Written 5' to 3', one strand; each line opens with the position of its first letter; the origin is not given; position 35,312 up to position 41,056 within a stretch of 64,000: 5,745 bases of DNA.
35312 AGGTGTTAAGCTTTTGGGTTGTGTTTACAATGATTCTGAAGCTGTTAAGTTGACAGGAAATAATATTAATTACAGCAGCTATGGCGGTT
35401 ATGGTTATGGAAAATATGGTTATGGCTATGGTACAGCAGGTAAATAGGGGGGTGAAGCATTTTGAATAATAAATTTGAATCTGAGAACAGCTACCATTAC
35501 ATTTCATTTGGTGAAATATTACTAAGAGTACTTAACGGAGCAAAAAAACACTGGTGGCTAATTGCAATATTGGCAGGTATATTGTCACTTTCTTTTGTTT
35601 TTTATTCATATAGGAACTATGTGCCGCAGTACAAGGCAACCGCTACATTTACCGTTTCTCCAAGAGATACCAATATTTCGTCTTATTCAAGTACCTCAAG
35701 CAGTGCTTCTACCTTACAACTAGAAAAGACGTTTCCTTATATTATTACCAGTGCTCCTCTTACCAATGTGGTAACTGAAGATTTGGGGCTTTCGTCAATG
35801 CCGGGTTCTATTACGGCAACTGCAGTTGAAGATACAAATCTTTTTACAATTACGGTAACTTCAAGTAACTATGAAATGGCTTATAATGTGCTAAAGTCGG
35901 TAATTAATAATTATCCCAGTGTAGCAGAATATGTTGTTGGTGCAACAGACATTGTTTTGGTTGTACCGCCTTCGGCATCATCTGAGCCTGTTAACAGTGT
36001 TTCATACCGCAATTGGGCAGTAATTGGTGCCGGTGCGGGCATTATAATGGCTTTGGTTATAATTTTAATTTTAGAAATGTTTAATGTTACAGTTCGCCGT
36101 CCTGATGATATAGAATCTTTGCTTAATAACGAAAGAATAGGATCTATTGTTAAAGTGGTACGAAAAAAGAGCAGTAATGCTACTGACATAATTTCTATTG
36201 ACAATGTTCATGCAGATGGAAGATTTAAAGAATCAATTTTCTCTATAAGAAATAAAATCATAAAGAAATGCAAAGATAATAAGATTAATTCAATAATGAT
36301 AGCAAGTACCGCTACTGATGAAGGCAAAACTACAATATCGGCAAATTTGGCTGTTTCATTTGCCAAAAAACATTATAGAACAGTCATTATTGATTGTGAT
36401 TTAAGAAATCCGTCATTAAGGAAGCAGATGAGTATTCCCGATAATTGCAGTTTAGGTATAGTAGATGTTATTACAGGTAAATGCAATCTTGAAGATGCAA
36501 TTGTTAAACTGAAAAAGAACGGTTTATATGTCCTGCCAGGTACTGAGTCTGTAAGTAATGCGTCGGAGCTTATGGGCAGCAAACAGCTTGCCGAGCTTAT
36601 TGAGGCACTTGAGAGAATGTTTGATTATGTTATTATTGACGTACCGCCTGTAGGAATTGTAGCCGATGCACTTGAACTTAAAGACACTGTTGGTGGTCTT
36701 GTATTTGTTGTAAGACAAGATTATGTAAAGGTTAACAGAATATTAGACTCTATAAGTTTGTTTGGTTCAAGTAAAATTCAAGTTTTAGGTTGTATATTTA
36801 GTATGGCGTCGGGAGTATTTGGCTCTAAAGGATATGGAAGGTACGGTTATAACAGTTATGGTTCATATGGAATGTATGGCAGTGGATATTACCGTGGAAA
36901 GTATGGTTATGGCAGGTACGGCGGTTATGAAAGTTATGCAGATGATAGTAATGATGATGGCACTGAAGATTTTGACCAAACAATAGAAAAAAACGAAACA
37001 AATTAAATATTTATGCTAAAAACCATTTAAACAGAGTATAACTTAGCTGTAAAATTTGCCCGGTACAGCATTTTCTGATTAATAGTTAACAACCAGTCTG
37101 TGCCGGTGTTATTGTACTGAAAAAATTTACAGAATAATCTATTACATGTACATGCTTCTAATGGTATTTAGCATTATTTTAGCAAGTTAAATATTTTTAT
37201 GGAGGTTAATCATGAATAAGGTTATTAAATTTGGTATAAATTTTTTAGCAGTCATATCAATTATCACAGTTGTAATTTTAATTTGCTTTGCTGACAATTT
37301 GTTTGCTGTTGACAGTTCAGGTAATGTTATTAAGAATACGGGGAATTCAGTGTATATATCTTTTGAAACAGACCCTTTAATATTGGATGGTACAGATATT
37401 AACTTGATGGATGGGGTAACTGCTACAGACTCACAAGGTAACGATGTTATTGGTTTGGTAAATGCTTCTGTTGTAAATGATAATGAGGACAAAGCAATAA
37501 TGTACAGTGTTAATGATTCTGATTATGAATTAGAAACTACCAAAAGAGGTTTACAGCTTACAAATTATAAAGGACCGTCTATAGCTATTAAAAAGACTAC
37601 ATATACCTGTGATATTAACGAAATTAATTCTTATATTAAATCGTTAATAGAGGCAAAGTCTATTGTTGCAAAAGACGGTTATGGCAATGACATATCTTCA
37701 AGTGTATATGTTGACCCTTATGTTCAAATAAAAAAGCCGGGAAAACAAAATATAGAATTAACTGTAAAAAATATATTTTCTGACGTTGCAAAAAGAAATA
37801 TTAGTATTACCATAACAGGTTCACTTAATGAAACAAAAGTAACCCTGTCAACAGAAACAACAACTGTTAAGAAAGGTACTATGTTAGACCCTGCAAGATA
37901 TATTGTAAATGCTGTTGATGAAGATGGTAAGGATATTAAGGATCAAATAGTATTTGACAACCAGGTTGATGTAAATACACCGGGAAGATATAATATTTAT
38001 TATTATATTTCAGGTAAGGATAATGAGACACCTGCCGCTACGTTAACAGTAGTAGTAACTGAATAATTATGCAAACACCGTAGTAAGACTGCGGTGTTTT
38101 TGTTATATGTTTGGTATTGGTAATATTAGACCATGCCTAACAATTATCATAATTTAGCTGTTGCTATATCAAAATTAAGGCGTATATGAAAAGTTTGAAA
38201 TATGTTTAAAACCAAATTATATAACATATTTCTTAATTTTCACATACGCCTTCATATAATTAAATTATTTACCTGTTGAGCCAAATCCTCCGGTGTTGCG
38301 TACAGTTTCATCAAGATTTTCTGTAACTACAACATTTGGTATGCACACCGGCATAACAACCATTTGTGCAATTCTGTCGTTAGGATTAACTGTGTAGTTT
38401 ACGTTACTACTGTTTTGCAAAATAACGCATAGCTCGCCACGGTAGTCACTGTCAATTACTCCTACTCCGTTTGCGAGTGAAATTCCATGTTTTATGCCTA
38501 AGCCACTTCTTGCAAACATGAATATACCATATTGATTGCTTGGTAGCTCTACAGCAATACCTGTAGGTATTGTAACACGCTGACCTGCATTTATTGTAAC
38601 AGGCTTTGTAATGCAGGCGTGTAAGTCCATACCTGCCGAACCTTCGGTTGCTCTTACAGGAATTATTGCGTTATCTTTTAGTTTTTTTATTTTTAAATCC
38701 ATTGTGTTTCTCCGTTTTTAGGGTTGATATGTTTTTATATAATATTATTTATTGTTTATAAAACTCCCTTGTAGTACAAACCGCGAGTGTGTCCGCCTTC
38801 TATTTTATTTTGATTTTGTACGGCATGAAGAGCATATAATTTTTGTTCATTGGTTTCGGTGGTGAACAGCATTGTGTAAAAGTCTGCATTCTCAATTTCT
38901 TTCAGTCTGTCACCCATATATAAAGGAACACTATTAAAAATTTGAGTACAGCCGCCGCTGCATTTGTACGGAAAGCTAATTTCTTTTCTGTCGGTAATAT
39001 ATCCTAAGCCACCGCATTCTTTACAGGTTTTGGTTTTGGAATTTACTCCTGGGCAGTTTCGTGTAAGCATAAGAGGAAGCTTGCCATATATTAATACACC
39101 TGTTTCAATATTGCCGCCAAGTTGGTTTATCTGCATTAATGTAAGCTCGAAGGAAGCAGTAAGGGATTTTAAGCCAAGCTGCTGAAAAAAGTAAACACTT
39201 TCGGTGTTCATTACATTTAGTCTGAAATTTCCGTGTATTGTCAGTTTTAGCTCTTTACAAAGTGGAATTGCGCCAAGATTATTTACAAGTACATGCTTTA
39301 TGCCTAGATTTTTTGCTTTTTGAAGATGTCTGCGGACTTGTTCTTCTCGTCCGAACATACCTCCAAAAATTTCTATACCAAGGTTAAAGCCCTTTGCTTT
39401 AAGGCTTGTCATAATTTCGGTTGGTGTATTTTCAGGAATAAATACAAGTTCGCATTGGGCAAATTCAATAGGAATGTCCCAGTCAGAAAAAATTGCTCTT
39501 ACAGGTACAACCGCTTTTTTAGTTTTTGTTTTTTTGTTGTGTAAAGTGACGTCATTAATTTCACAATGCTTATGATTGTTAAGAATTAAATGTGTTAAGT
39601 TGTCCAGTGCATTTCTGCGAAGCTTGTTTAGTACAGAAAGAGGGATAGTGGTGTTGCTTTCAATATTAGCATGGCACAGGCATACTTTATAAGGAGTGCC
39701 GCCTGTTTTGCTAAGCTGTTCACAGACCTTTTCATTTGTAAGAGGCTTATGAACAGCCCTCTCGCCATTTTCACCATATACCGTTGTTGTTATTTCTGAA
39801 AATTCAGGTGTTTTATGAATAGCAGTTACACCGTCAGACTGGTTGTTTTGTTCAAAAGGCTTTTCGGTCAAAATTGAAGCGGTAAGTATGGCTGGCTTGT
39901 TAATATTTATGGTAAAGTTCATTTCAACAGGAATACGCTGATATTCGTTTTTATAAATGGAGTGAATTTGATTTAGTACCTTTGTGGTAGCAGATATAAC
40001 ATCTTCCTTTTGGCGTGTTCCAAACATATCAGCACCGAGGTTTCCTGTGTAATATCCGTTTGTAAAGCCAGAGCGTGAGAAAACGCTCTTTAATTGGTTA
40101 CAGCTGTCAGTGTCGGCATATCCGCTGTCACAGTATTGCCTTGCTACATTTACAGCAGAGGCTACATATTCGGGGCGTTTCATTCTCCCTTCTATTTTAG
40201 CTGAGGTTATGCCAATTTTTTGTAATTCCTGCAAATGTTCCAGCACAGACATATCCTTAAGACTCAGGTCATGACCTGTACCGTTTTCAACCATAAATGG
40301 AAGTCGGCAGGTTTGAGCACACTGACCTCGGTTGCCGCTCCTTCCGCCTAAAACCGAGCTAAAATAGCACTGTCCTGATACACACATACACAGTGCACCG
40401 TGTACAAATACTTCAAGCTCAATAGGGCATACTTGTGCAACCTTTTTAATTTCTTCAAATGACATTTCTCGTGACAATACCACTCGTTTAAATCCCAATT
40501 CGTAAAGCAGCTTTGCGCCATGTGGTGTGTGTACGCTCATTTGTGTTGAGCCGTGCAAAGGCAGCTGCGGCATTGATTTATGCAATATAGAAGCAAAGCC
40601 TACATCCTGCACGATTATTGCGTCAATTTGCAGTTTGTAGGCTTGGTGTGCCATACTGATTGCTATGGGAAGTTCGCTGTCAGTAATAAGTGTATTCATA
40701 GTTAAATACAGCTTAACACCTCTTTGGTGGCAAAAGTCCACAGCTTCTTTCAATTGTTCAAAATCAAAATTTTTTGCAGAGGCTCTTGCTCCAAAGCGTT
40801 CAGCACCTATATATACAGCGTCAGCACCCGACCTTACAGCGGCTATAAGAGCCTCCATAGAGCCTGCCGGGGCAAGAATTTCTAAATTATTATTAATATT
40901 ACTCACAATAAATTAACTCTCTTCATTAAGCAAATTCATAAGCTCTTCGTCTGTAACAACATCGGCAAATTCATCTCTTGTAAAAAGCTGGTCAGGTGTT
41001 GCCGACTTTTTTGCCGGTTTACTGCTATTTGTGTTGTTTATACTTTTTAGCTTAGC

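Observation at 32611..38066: Self-contained tyrosine-phosphorylation cassette with no polysaccharide-synthesis genes: CpsB phosphatase, two tandem fused Wzz/BY-kinases and two flanking Ig-like membrane proteins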

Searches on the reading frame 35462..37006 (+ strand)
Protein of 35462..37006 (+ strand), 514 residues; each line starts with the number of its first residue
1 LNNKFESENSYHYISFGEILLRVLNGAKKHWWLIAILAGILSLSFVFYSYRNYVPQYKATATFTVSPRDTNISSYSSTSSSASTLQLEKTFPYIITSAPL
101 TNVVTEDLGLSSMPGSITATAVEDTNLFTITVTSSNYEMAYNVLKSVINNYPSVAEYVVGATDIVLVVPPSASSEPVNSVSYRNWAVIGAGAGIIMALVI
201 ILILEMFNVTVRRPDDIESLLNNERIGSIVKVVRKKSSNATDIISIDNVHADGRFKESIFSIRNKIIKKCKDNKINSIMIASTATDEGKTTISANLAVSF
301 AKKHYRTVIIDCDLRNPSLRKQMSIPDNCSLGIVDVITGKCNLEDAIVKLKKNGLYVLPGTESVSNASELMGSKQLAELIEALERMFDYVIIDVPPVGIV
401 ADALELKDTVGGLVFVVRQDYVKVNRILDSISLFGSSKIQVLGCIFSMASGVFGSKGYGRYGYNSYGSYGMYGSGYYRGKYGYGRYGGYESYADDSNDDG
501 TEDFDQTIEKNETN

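Call 3: search_protein_families(library=pfam, proteins=[window:35462-37006:+], max_evalue=0.01)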
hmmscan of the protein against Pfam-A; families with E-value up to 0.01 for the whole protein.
window:35462-37006:+ (514 aa): 9 families
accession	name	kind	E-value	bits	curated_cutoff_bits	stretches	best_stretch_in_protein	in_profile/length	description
PF13614.12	AAA_31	-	4.8e-15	56.4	27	1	287-397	13-128/177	AAA domain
PF01656.29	CbiA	-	2.6e-11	44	25.4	1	278-400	1-79/125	CobQ/CobB/MinD/ParA nucleotide binding domain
PF10609.15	ParA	-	6.1e-10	39.4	27.1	1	276-452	4-178/246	NUBPL iron-transfer P-loop NTPase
PF02706.20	Wzz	-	2.3e-05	25.1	25.5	1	20-107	5-90/91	Chain length determinant protein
PF02374.21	ArsA_ATPase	-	0.00012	21.8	24.3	0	288-313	13-38/305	Anion-transporting ATPase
PF09140.17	MipZ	-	0.00026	20.8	20.7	1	278-395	3-108/262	ATPase MipZ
PF13500.12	AAA_26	-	0.00036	20.9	27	0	277-306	2-31/198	AAA domain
PF16575.11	CLP1_P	-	0.00041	20.6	26.6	1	285-392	3-108/188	mRNA cleavage and polyadenylation factor CLP1 P-loop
PF06564.18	CBP_BcsQ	-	0.0017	18.3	21.3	1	286-419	12-147/234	Cellulose biosynthesis protein BcsQ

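Call 4: search_protein_families(library=ncbifam, proteins=[window:35462-37006:+], max_evalue=0.01)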
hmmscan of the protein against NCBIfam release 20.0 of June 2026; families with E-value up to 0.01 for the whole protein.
window:35462-37006:+ (514 aa): 21 families
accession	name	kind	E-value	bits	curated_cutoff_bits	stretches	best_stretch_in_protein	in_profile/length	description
TIGR01007.1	eps_fam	subfamily_domain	2.5e-39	135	108.05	1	262-462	6-204/204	polysaccharide biosynthesis tyrosine autokinase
TIGR03018.1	pepcterm_TyrKin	hypoth_equivalog_domain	1e-33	116.5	230.65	1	254-440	10-202/207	XrtA-associated tyrosine autokinase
TIGR01005.1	eps_transp_fam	subfamily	2.6e-28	98.7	411.7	1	191-469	439-735/754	exopolysaccharide transport protein family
NF008568.0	PRK11519.1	equivalog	4.2e-27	94.7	1068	1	230-466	483-713/720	tyrosine-protein kinase Wzc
NF007350.0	PRK09841.1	equivalog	1.3e-23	83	1248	1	243-464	501-721/726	tyrosine-protein kinase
TIGR03029.1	EpsG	equivalog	9e-22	77.5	313.8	1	253-445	81-271/274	chain length determinant protein tyrosine kinase EpsG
TIGR01968.1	minD_bact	equivalog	7.8e-19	68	212.9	1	278-399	4-123/261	septum site-determining protein MinD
TIGR01969.1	minD_arch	subfamily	8.6e-18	64.4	201.75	1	277-443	2-164/251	cell division ATPase MinD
TIGR01006.1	polys_exp_MPA1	subfamily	1.2e-15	57.6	296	1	21-231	11-223/226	CspC family polysaccharide chain length determinant protein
NF008079.0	PRK10818.1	equivalog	9.1e-12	44.9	508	1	278-404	5-130/270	septum site-determining protein MinD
TIGR03371.1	cellulose_yhjQ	equivalog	4.8e-09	36.1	157.85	1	276-422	2-152/246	cellulose biosynthesis protein BcsQ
NF041136.1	MrpORP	equivalog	6.6e-08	32.2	450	1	277-327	7-57/365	iron-sulfur cluster carrier protein MrpORP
NF008669.0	PRK11670.1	equivalog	8.5e-08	31.5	348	1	272-457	104-287/369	iron-sulfur cluster carrier protein ApbC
NF041546.1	ParA_partition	equivalog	2.4e-07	30.5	180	1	288-328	12-52/203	ParA family partition ATPase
NF047398.1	AAA_KGGVGR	domain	4.6e-06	27.1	90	1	288-393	15-148/190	KGGVGR-motif variant AAA ATPase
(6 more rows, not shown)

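Call 41: search_solved_structures(query=window:35462-37006:+, max_evalue=0.001)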
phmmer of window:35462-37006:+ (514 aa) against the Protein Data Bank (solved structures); distinct sequences matched with E-value up to 0.001: 33.
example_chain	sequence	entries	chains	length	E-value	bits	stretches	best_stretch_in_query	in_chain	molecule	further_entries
4jmp_A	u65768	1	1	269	3.6e-27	98.4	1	210-462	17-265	C-terminal fragment of CapA, Protein tyrosine kinase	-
3bfv_A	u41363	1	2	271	1.4e-26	96.4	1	207-462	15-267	Membrane protein CapA1, Protein tyrosine kinase,Protein tyrosine kinase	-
2ved_A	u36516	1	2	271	9.8e-26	93.7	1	207-462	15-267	MEMBRANE PROTEIN CAPA1, PROTEIN TYROSINE KINASE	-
4jlv_A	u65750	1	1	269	1.1e-23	86.9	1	207-461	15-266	C-terminal fragment of Membrane protein CapA1, Putative uncharacterized protein capB1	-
6u1q_A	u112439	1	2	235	3.2e-22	82.1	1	276-466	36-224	VpsO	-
7nhr_A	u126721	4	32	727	6.4e-21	77.8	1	187-474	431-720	Putative transmembrane protein Wzc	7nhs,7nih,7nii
9exo_H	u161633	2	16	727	2.9e-20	75.6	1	187-467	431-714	Putative transmembrane protein Wzc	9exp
9i2q_D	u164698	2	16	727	2.9e-20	75.6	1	187-468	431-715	Putative transmembrane protein Wzc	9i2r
9exq_D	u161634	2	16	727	3.4e-19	72.1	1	187-468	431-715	Putative transmembrane protein Wzc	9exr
7ni2_A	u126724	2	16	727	4.1e-19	71.8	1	187-467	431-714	Tyrosine-protein kinase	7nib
9r62_I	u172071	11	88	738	5.9e-18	68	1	165-467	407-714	Tyrosine-protein kinase wzc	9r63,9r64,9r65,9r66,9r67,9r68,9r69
9xgv_A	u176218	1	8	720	1.1e-17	67.1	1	163-466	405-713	Tyrosine-protein kinase wzc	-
6z0p_A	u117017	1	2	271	1.5e-17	66.7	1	255-465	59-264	BceF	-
3cio_A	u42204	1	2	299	3.4e-17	65.5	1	242-467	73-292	Tyrosine-protein kinase etk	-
3la6_A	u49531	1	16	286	1.1e-16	63.9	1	256-466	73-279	Tyrosine-protein kinase wzc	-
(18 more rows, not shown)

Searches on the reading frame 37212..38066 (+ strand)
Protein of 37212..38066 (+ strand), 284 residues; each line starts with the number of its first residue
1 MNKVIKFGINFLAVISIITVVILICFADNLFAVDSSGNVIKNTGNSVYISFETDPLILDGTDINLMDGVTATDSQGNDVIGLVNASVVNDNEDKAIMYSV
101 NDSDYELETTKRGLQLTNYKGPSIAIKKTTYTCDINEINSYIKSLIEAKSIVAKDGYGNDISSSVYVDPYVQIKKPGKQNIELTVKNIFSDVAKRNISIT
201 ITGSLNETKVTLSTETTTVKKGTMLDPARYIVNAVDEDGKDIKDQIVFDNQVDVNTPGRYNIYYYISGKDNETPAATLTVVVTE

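Call 3: search_protein_families(library=pfam, proteins=[window:37212-38066:+], max_evalue=0.01)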
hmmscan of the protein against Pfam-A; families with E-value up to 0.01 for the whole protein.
window:37212-38066:+ (284 aa): 3 families
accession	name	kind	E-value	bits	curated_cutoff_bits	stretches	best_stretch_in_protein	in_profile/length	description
PF16403.11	Bact_surface_Ig-like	-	8.2e-09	35.8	27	1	215-282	7-71/71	Bacterial surface protein, Ig-like domain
PF16871.11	DUF5077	-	0.0004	21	24.6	1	138-220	5-83/122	Domain of unknown function (DUF5077)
PF07523.18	Big_3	-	0.0009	19.9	21.2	1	217-274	6-64/68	Bacterial Ig-like domain (group 3)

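Call 4: search_protein_families(library=ncbifam, proteins=[window:37212-38066:+], max_evalue=0.01)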
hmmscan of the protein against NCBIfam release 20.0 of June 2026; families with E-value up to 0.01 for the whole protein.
window:37212-38066:+ (284 aa): 0 families

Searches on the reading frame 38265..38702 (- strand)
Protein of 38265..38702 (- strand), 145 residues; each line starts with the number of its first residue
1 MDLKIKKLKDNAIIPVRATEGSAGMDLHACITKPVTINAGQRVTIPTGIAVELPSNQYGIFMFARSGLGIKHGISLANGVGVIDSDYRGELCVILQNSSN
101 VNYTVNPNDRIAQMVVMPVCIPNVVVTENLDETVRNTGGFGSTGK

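Call 3: search_protein_families(library=pfam, proteins=[window:38265-38702:-], max_evalue=0.01)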
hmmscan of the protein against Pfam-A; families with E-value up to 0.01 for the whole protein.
window:38265-38702:- (145 aa): 2 families
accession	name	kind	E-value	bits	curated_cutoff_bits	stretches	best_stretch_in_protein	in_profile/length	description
PF00692.24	dUTPase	-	8.6e-31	106.8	22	1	11-144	2-129/129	dUTPase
PF22769.1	DCD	-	5.6e-05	23.7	27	1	35-117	71-151/153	dCTP deaminase-like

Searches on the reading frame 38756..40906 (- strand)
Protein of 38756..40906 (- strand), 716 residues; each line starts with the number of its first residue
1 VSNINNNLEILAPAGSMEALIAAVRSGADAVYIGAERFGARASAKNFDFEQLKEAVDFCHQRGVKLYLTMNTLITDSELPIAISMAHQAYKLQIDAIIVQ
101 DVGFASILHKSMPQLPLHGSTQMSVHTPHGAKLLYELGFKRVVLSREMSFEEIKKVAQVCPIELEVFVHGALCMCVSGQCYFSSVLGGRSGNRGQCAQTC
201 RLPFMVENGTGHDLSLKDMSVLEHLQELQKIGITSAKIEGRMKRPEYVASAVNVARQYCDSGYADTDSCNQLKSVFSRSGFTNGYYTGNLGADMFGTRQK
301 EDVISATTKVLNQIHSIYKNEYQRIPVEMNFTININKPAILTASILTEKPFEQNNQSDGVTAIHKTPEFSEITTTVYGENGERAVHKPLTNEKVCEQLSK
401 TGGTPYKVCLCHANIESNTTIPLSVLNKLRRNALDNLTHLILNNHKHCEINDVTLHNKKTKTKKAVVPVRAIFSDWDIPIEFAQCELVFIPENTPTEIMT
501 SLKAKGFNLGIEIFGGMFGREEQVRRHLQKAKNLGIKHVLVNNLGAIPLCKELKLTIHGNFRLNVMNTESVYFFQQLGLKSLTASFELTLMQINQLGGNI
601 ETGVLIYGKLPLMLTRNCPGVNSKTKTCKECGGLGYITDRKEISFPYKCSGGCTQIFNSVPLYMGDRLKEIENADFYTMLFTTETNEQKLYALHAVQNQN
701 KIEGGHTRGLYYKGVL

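Call 3: search_protein_families(library=pfam, proteins=[window:38756-40906:-], max_evalue=0.01)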
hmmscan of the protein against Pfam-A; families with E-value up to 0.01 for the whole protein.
window:38756-40906:- (716 aa): 2 families
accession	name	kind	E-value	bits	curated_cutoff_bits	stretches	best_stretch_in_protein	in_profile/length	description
PF01136.24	Peptidase_U32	-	5.6e-80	268.4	22.4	2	84-289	6-230/233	Peptidase family U32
PF12392.13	DUF3656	-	3e-18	66.9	22.1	1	312-441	11-108/109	Collagenase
